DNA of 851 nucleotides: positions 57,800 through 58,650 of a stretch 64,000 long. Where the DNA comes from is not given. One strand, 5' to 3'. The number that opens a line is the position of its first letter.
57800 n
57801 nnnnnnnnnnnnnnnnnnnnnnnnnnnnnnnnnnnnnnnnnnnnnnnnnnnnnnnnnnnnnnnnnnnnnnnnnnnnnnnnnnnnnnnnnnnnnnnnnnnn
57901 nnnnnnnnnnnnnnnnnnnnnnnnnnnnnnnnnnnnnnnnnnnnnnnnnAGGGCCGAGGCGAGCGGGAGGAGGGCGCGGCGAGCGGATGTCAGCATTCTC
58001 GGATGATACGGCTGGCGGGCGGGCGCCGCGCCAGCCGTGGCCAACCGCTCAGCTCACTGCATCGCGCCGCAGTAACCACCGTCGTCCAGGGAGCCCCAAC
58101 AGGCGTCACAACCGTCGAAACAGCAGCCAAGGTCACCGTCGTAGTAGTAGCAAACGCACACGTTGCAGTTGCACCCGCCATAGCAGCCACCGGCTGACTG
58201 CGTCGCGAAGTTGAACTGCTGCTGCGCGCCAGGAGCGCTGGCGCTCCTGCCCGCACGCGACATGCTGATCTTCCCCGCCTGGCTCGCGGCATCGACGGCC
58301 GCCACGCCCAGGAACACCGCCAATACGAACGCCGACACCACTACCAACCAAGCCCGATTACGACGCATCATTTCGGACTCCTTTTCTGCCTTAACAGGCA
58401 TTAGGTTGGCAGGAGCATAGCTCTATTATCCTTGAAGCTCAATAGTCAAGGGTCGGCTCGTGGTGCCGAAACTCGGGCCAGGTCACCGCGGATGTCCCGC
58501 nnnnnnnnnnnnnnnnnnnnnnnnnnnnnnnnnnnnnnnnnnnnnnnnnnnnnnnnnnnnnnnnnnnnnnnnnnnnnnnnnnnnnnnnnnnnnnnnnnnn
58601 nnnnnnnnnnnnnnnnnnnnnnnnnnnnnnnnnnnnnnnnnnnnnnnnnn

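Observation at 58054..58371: Signal-peptide-bearing 12-cysteine mini-protein (candidate novel disulfide-rich peptide, metal-binding peptide or bacteriocin-like product)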

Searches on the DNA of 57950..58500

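Call 87: search_rna_families(source=window, start=57950, end=58500, threshold=evalue, max_evalue=1)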
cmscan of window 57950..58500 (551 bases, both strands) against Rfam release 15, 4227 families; matches with E-value up to 1: 0.
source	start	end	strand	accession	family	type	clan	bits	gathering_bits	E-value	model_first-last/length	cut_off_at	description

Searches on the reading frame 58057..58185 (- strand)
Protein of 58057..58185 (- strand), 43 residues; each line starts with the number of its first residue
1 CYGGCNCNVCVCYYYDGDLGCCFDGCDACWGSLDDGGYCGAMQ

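Call 65: find_homologous_proteins(query=A7, max_evalue=0.01)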
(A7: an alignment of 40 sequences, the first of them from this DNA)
Query A7 (40 sequences): 183 candidates shared short words with the query, none scored E <= 0.01.

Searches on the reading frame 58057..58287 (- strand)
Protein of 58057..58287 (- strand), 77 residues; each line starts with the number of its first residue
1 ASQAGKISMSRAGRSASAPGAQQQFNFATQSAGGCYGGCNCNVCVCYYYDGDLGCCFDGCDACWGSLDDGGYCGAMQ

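Call 49: predict_structure(alignment_id=A5)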
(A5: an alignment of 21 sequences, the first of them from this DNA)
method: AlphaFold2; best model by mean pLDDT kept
length: 77 residues; sequences in the alignment: 21
mean_pLDDT: 80.6   pTM: 0.67
mean pLDDT of the five models: 80.6, 79.9, 78.9, 77.3, 76.6
residues with pLDDT >= 90: 26; 70-90: 33; 50-70: 16; < 50: 2
segments of 3 or more residues with pLDDT < 50: none
pLDDT, mean of each block of 10 residues (from residue 1): 76 69 82 81 89 86 89 69
secondary structure, 60 per line:
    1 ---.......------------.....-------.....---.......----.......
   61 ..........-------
elements in order: E4-10 E23-27 E35-39 E43-49 H54-70

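Call 62: search_solved_structures(query=A5, max_evalue=10, show_alignments=2)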
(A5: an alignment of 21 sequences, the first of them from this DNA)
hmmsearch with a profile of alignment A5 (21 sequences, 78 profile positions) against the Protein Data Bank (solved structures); distinct sequences matched with E-value up to 10: 0.

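Call 63: search_protein_families(library=pfam, alignment_id=A5, max_evalue=1)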
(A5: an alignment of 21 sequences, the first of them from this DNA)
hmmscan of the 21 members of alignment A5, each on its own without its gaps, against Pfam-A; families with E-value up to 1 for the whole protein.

A. member 1, seq(77 aa): 0 families

B. families by the number of members that match (of 21 scanned): 2 families
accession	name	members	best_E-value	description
PF12412.13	DUF3667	1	0.12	Protein of unknown function (DUF3667)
PF04874.19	Mak16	1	0.29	Mak16 protein C-terminal region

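Call 70: fold_search(model_id=the predicted structure, library=pdb)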
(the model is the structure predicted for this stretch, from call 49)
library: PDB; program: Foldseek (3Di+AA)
matches with E <= 10: 275; with E <= 0.001: 0
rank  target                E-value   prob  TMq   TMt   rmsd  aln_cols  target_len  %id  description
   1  6b6j                  4.0e-01  0.25  0.31  0.20   8.5        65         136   23  Structure of profilin Art v4 (released 2018-10-03)
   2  5ev0_A                4.2e-01  0.23  0.31  0.20   8.4        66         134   23  Crystal structure of ragweed profilin Amb a 8 in complex with poly-Pro14 (released 2016-06-08)
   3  5em0                  5.8e-01  0.21  0.30  0.20   8.5        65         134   23  Crystal structure of mugwort allergen Art v 4 (released 2016-06-08)
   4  3nul                  6.5e-01  0.21  0.29  0.20   8.7        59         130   14  Profilin I from Arabidopsis thaliana (released 1997-12-03)
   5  7sbd_C                6.9e-01  0.18  0.30  0.20   8.5        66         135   23  Murine Fab/IgE in complex with profilin from Hevea brasieliensis (Hev b 8) (released 2022-08-10)
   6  5eve_A                7.4e-01  0.21  0.30  0.20   7.5        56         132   23  Crystal structure of Amb a 8 in complex with poly-Pro10 (released 2016-06-08)
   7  6iqf                  7.8e-01  0.25  0.30  0.20   5.8        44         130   23  crystal structure of Arabidopsis thaliana Profilin 3 (released 2019-11-06)
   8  6iqk_A                8.9e-01  0.12  0.26  0.17   8.8        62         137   21  crystal structure of Arabidopsis thaliana Profilin 3 (released 2019-11-06)
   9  5ev0_B                9.4e-01  0.15  0.30  0.20   8.5        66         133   23  Crystal structure of ragweed profilin Amb a 8 in complex with poly-Pro14 (released 2016-06-08)
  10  5em1                  1.0e+00  0.18  0.30  0.20   7.5        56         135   23  Crystal structure of ragweed allergen Amb a 8 (released 2016-06-08)
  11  5feg_A                1.0e+00  0.16  0.30  0.20   7.5        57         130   23  Crystal structure of the dimeric allergen profilin (Hev b 8) (released 2016-09-14)
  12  5fds                  1.0e+00  0.15  0.30  0.20   8.6        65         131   20  Crystal structure of the monomeric allergen profilin (Hev b 8) (released 2016-09-14)
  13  6b9x_B                1.1e+00  0.16  0.32  0.23   7.0        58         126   14  Crystal structure of Ragulator (released 2017-11-08)
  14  6iqk_I                1.1e+00  0.13  0.26  0.17   8.3        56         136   16  crystal structure of Arabidopsis thaliana Profilin 3 (released 2019-11-06)
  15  5yk3_B                1.1e+00  0.21  0.32  0.22   6.3        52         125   13  human Ragulator complex (released 2019-01-23)
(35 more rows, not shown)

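Call 86: search_dna_similar(query=window:58057-58287:-, collection=plasmids, mode=protein, max_evalue=1)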
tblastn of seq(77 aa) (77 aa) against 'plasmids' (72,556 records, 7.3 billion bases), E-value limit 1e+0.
No match.
